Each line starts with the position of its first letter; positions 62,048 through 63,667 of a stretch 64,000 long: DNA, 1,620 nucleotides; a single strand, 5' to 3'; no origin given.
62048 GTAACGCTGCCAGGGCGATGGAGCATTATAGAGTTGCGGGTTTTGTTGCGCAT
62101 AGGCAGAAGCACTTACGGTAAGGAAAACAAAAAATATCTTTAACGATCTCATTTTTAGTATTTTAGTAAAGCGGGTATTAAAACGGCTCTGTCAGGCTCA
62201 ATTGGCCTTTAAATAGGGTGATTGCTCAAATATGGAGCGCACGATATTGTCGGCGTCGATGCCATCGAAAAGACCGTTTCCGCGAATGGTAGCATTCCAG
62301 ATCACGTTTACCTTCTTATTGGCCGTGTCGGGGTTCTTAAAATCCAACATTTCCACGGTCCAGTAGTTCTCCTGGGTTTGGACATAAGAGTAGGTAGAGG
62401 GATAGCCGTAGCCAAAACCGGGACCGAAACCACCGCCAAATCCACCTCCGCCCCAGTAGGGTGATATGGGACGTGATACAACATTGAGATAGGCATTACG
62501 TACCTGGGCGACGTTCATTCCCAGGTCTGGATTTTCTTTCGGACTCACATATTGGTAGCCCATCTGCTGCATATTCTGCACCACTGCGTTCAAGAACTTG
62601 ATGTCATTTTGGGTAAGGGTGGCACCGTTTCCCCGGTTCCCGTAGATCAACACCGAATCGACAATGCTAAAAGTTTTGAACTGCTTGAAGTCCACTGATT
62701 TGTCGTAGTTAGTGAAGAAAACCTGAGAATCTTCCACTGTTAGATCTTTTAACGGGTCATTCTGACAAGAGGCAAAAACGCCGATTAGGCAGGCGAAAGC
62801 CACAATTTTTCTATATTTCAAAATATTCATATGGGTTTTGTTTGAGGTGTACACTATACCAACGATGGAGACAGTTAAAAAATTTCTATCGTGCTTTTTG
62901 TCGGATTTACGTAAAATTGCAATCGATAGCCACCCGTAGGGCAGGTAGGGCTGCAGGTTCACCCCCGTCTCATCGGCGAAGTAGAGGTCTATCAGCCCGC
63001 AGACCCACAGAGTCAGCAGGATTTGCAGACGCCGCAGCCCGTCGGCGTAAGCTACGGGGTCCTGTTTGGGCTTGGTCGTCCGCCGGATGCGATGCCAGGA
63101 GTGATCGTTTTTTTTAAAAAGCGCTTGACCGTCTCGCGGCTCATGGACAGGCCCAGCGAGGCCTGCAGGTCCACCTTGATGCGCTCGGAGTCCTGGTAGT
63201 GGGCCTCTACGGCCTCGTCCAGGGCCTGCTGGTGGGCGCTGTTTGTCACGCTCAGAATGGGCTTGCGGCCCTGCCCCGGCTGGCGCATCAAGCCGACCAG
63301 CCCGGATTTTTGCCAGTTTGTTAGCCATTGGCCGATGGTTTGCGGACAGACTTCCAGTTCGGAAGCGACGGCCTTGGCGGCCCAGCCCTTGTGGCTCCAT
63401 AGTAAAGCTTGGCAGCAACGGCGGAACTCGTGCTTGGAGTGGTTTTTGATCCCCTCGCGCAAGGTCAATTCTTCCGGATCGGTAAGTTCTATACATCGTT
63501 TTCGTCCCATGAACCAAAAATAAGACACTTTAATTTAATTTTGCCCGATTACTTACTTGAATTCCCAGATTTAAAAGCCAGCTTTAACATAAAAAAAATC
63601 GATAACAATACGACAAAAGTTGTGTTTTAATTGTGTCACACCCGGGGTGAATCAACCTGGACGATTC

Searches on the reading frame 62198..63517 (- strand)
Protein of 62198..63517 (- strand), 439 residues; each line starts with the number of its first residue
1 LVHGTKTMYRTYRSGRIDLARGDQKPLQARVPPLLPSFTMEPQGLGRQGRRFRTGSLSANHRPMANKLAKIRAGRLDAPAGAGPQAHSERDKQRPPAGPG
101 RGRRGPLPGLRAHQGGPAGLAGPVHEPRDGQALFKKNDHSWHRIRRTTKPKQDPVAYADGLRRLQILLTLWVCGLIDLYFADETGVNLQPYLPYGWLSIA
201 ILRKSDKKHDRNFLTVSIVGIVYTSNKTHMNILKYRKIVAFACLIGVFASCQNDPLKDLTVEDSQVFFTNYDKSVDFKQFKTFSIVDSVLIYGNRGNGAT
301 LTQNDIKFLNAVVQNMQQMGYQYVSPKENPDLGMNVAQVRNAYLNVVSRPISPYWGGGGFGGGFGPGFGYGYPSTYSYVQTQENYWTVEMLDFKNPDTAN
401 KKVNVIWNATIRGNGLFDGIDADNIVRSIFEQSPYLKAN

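Call 33: search_protein_families(library=pfam, proteins=[window:62198-63517:-], max_evalue=0.001)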
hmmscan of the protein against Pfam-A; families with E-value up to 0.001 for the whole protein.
window:62198-63517:- (439 aa): 1 family
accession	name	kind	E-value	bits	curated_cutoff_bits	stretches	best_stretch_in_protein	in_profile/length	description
PF13590.11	DUF4136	-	5.3e-22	79.3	32.8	1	269-435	3-152/152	Domain of unknown function (DUF4136)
